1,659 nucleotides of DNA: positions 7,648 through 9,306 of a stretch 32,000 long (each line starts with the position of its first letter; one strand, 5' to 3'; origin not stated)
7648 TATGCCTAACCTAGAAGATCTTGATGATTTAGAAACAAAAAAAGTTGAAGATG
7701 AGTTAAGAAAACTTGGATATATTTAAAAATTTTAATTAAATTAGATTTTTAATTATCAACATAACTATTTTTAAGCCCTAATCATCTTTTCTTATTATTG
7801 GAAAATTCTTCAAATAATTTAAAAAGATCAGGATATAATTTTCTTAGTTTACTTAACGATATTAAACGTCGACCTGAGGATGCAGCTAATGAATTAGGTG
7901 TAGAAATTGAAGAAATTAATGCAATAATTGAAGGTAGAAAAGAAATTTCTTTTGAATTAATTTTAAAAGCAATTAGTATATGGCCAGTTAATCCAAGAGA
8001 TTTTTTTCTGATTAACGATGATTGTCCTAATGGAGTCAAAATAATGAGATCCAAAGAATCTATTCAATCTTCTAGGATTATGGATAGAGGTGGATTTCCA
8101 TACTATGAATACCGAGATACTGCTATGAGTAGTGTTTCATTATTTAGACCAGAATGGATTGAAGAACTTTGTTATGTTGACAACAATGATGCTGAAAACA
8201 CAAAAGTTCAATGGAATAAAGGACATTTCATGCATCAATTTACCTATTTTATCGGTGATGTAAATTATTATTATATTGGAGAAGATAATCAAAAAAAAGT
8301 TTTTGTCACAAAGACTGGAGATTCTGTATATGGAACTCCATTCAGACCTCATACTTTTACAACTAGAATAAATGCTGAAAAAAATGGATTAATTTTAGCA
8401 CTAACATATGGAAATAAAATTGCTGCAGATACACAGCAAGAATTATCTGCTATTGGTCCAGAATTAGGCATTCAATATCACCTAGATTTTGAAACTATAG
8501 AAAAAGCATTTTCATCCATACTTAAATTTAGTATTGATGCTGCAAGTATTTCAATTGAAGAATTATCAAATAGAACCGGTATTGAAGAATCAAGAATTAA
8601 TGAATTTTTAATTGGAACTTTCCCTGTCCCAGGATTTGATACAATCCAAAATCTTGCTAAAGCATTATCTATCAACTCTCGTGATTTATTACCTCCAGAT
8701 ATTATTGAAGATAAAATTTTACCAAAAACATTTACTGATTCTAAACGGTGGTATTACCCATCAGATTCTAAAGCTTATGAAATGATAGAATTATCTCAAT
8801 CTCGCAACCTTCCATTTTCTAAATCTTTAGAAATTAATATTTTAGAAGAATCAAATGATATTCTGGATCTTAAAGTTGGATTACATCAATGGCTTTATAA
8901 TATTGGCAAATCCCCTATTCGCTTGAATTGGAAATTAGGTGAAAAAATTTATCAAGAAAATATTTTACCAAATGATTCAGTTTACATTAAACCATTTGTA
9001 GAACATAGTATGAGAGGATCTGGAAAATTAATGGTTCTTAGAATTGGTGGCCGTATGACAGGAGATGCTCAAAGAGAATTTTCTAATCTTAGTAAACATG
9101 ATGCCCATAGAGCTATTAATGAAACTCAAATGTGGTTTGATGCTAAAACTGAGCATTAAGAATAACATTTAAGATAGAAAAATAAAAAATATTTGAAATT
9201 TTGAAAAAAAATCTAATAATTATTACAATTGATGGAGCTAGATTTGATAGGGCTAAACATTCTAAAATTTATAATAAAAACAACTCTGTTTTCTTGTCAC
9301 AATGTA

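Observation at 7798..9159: MpnS homologue carries HEPD-type second-sphere residues (Tyr/Gly instead of Phe/Ile), so the product may not be methylphosphonate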

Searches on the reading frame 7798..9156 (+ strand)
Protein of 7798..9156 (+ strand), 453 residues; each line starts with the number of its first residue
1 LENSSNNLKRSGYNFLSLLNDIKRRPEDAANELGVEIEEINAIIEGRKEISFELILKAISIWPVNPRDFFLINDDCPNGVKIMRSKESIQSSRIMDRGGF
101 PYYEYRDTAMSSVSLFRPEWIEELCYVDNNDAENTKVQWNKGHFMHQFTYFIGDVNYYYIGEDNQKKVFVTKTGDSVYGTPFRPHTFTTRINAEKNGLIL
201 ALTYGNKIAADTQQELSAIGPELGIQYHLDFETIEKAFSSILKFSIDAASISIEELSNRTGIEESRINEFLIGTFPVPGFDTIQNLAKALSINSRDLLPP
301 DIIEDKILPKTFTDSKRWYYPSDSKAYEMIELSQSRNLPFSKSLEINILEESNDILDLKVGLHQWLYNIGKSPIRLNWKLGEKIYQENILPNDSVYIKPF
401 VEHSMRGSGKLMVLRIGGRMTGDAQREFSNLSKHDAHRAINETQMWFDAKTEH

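Call 3: search_solved_structures(query=window:7798-9156:+, show_alignments=4, max_evalue=0.01)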
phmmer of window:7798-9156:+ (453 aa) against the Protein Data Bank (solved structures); distinct sequences matched with E-value up to 0.01: 3.
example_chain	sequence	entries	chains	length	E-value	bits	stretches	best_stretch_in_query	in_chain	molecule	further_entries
6b9s_A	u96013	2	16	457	2.7e-163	547.3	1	7-450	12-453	Methylphosphonate synthase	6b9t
6b9r_A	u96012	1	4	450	4.4e-82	279.7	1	17-447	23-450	Hydroxyethylphosphonate dioxygenase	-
5u55_A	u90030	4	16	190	7.8e-08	35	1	68-205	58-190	(S)-2-hydroxypropylphosphonic acid epoxidase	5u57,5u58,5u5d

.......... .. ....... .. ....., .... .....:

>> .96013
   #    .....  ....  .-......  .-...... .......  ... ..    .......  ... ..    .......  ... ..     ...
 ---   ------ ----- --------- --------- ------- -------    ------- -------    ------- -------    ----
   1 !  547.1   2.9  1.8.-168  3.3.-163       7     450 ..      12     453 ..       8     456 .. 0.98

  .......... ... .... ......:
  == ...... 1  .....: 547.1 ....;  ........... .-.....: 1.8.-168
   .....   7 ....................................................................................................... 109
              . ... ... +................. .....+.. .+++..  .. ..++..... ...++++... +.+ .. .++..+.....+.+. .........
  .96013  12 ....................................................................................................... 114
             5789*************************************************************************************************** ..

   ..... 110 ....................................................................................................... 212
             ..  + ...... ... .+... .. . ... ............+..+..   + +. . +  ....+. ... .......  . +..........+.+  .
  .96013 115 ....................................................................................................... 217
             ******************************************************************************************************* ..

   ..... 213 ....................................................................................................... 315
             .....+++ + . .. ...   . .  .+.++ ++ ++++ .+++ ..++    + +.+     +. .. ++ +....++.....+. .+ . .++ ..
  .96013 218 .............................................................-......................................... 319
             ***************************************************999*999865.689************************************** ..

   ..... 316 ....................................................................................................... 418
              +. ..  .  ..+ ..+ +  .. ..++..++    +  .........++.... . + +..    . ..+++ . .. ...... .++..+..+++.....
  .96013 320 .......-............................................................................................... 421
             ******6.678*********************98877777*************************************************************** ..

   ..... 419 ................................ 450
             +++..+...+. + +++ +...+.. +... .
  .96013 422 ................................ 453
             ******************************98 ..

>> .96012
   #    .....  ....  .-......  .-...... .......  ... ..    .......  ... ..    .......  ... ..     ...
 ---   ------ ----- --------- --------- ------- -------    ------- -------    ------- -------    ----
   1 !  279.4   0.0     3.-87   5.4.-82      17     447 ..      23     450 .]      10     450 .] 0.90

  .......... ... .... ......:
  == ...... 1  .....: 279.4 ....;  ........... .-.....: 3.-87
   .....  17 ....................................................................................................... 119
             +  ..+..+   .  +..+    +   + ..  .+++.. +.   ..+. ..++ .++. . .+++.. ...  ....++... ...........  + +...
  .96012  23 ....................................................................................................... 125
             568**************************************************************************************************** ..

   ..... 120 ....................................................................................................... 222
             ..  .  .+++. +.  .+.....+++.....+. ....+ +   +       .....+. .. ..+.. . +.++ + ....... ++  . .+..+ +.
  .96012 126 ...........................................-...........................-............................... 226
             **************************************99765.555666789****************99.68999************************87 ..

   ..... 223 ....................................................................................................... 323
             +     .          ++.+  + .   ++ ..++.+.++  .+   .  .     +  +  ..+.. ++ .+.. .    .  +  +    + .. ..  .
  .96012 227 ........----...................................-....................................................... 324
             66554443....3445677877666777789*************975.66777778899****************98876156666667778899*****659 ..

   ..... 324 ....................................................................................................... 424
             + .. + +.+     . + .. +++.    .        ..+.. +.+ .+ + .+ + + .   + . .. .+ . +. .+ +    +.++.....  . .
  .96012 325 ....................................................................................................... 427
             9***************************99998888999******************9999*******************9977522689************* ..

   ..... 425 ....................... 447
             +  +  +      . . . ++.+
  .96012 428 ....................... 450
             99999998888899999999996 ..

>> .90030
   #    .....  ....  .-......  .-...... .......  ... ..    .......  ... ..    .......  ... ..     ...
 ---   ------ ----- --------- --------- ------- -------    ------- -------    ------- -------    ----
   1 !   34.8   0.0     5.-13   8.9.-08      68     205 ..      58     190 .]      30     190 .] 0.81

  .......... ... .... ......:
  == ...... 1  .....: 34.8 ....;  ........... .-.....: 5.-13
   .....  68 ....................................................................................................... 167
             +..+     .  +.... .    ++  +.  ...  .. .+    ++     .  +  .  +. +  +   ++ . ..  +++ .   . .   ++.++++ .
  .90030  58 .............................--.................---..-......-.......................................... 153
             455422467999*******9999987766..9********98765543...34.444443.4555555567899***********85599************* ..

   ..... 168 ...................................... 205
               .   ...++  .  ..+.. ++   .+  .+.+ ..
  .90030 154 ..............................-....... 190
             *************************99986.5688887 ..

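Call 4: search_protein_families(library=ncbifam, proteins=[window:7798-9156:+], max_evalue=0.01)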
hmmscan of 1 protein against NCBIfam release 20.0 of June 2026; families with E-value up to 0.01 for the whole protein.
window:7798-9156:+ (453 aa): 2 families
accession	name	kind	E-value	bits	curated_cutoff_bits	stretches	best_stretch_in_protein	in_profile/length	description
NF047948.1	male_kill_WMK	equivalog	0.0003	20.4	300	1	253-307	21-75/300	WO male-killing family protein Wmk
TIGR02607.1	antidote_HigA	equivalog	0.0012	18.6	47.7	0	20-57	17-54/81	HigA family addiction module antitoxin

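Call 5: search_protein_families(library=pfam, proteins=[window:7798-9156:+], max_evalue=0.01)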
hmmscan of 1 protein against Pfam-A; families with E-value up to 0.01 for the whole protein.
window:7798-9156:+ (453 aa): 3 families
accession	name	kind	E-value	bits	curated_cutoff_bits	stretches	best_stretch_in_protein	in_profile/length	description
PF13443.12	HTH_26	-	1.4e-05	25.7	22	1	248-298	8-58/63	Cro/C1-type HTH DNA-binding domain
PF12844.13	HTH_19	-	1.5e-05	25.2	30.2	1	243-297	5-58/64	Helix-turn-helix domain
PF01381.28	HTH_3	-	0.00033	21.1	23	0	249-293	8-51/55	Helix-turn-helix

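Call 13: find_homologous_proteins(query=window:7798-9156:+, max_evalue=1e-10)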
Query window:7798-9156:+ (453 aa): 1671 proteins with E <= 1e-10 among 8000 candidates; the best 120 are listed.
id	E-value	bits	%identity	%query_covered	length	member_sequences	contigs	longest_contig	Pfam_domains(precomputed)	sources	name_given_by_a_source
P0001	3.7e-297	1003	97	100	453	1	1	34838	PF13443.13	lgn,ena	-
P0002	7.5e-297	1002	97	100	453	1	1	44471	PF13443.13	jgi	-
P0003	1.4e-296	1002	96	100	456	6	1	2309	PF13443.13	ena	-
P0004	5.2e-296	1000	96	100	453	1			PF13443.13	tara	tara:strand:- start:310 stop:1671 length:1362 start_codon:yes stop_codon:yes gene_type:complete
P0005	5.2e-296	1000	96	100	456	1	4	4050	PF13443.13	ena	-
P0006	3.3e-272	921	87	100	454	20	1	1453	-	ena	-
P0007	3.0e-268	908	84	100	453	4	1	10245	PF12844.14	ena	-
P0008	1.2e-255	867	82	100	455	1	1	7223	PF12844.14,PF01381.29,PF13560.13,PF13443.13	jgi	-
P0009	8.1e-255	864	82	99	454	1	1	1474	-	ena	-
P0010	3.4e-254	862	81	100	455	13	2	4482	PF12844.14,PF01381.29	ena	-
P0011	2.0e-252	856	82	98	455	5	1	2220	PF12844.14,PF13443.13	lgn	-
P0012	1.5e-251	853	81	99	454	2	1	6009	PF12844.14,PF01381.29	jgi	-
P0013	2.7e-251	852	82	98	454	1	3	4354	-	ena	-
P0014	1.1e-250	850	82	98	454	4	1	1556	PF12844.14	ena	-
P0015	8.0e-250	847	81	98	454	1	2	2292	-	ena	-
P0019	2.2e-241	820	77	100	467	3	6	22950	PF12844.14,PF01381.29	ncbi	-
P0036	4.8e-202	690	67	98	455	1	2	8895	PF01381.29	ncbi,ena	-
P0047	3.9e-196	671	65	97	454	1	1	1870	PF12844.14,PF01381.29,PF13443.13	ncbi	-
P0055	5.2e-191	654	63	99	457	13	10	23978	PF01381.29,PF13443.13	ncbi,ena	-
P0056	4.2e-190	651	64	97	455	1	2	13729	-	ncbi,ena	-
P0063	4.2e-188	644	63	98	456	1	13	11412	PF12844.14,PF07883.18,PF01381.29,PF13560.13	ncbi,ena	-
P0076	2.7e-186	638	62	100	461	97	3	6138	PF12844.14,PF07883.18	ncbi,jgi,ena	-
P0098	1.3e-184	633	61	100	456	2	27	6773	PF12844.14,PF07883.18,PF01381.29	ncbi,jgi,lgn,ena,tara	jgi:methylphosphonate synthase|tara:strand:+ start:869 stop:2239 length:1371 start_codon:yes stop_co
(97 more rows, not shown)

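Call 21: search_protein_representatives(protein=window:7798-9156:+)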
Query: 453 residues. Proteins with E-value up to 0.001 (for the whole library): 484; up to 1e-10: 329; up to 1e-30: 170. The best 150 are listed.
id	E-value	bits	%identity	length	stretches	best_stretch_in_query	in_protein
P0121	9.7e-171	585.1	59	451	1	9-449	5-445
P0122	4.9e-157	540.0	54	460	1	8-451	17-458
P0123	5.3e-143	493.7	50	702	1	9-450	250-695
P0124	9.3e-126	436.9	48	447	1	15-450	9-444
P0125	1.9e-121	422.7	49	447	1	3-449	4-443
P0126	5.5e-118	411.3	48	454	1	6-448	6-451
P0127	3.8e-111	388.7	47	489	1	15-449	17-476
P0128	4.1e-108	378.7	44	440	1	16-450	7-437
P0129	2.3e-105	369.7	49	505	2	48-452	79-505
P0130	2.8e-105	369.4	42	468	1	2-449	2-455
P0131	3.2e-103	362.6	42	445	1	12-449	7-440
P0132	8.8e-103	361.1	39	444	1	12-447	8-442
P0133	1.8e-100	353.5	44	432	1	14-450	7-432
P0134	1.9e-100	353.4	43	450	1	7-450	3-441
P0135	2.3e-100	353.2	44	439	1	7-450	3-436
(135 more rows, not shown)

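Call 28: find_related_loci(query=A1, collection=genome_contigs, flank=10000)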
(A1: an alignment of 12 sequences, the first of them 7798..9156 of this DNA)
Query A1 (453 aa) in genome_contigs; peptide patterns used: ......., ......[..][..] (x = any residue, [..] = any of these).
123 stretches matched a pattern; 59 encode a relative of the query (tblastn E <= 1e-3); 59 distinct loci.
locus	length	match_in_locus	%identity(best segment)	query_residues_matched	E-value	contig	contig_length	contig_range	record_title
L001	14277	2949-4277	61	10-449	0e+0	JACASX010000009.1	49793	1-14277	Marine Group I thaumarchaeote strain F20 AC-665-F20_C109, whole genome shotgun sequence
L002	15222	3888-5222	55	7-452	1e-172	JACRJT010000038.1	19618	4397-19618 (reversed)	MAG: Thaumarchaeota archaeon isolate NC_groundwater_1836_Pr3_B-0.1um_40_14 SR-2_scaffold_141_2750265, whole genome shotg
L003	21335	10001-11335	56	8-453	7e-172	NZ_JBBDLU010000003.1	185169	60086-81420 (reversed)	MAG: Nitrosopumilus sp. isolate LejiaA_33_50 Lejia_A_120_length_185169_cov_34, whole genome shotgun sequence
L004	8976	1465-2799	55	7-452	2e-171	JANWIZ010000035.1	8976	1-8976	MAG: Patescibacteria group bacterium isolate CRAIB_MAG54 c_000000073885, whole genome shotgun sequence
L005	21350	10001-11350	55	2-450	1e-173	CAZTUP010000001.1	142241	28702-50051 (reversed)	MAG TPA_asm: uncultured Candidatus Nitrosotenuis sp. isolate binchicken_co200_76 genome assembly, contig: k141_657830, w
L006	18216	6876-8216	56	1-448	9e-168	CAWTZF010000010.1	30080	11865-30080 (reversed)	MAG: uncultured Nitrosopumilaceae archaeon isolate A7D_Bin_00024 genome assembly, contig: A7D_Bin_00024_000000000010, wh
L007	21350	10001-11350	56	3-448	1e-167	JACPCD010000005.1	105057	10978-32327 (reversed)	MAG: Candidatus Woesearchaeota archaeon isolate NC_groundwater_274_Ag_S-0.2um_44_14 S5_GD2017_2_S2_scaffold_200, whole g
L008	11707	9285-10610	56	9-450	2e-166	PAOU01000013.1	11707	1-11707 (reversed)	MAG: Dehalococcoidia bacterium isolate SAT207 MHASMcontig_1998031, whole genome shotgun sequence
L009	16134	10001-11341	55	5-448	1e-164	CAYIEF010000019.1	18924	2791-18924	MAG TPA_asm: uncultured Methanosarcinales archaeon isolate ERP119705_co19_172 genome assembly, contig: NODE_2426_length_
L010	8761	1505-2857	53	2-448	3e-162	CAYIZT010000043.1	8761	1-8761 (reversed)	MAG TPA_asm: uncultured Methanosarcinales archaeon isolate ERP119705_co9_54 genome assembly, contig: NODE_11518_length_8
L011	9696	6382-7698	55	10-450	2e-162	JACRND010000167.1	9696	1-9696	MAG: Nitrosarchaeum sp. isolate NC_groundwater_1925_Pr3_S-0.2um_34_2 scaffold_812262, whole genome shotgun sequence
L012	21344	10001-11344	53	5-448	2e-161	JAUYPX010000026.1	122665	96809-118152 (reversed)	MAG: Nanoarchaeota archaeon isolate C4_metabat.bin.63 C4_k141_37286, whole genome shotgun sequence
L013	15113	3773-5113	53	6-448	1e-160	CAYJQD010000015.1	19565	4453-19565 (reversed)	MAG TPA_asm: uncultured Methanosarcinales archaeon isolate ERP125453_co1_474 genome assembly, contig: NODE_2740_length_1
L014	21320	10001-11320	56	10-450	5e-160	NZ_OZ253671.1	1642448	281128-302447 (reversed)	MAG: Nitrosopumilus sp. isolate a7174fe6-efbc-48e7-936d-e4c6e82819a1 chromosome 1, complete sequence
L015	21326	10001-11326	57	8-450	5e-158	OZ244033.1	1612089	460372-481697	MAG: Nitrosopumilus sp. isolate 1ae46461-07d9-4201-ae73-64b79862995f genome assembly, chromosome: 1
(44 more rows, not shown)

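Call 31: find_encoding_contigs(protein=window:7798-9156:+, flank=3000, max_places=4)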
Protein seq(453 aa) (453 aa): no gene with exactly this product is on record in the collection.

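Call 32: find_encoding_contigs(protein=P0002, flank=10000, max_places=3)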
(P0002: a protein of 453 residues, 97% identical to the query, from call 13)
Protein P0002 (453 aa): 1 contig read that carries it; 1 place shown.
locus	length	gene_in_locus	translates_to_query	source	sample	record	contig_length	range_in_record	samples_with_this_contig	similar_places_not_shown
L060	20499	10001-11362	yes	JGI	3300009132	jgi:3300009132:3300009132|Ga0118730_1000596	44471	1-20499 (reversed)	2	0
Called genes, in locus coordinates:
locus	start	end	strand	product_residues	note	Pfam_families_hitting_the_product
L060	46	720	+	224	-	PF02348:CTP_transf_3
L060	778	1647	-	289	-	PF00106:adh_short (faint), PF04321:RmlD_sub_bind (weak), PF01073:3Beta_HSD, PF01370:Epimerase, PF02719:Polysacc_synt_2, PF16363:GDP_Man_Dehyd, PF07993:NAD_binding_4 (weak)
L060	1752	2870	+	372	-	PF01041:DegT_DnrJ_EryC1, PF00155:Aminotran_1_2 (faint)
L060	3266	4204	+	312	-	PF00551:Formyl_trans_N, PF02911:Formyl_trans_C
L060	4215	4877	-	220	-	PF02585:PIG-L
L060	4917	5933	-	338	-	-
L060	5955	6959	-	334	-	PF03102:NeuB, PF08666:SAF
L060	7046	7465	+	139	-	PF13302:Acetyltransf_3, PF00583:Acetyltransf_1, PF13673:Acetyltransf_10 (weak)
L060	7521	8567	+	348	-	PF04055:Radical_SAM, PF13186:SPASM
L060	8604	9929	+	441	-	PF00884:Sulfatase, PF01663:Phosphodiest (faint), PF16347:SGSH_C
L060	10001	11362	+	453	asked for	PF13443:HTH_26 (faint)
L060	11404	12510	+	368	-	PF00884:Sulfatase, PF16347:SGSH_C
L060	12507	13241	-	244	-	PF00483:NTP_transferase, PF01128:IspD (weak), PF12804:NTP_transf_3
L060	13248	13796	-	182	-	PF02775:TPP_enzyme_C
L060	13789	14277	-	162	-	PF02776:TPP_enzyme_N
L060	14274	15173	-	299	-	PF13714:PEP_mutase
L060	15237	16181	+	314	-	PF00465:Fe-ADH, PF13685:Fe-ADH_2, PF25137:ADH_Fe_C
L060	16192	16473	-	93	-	-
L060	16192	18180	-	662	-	PF07995:GSDH, PF23894:LD_SV2 (faint), PF00805:Pentapeptide (weak), PF13576:Pentapeptide_3 (faint), PF13599:Pentapeptide_4, PF00805:Pentapeptide, PF13599:Pentapeptide_4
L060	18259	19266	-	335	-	PF01380:SIS (weak), PF10432:bact-PGI_C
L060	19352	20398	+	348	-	PF01008:IF-2B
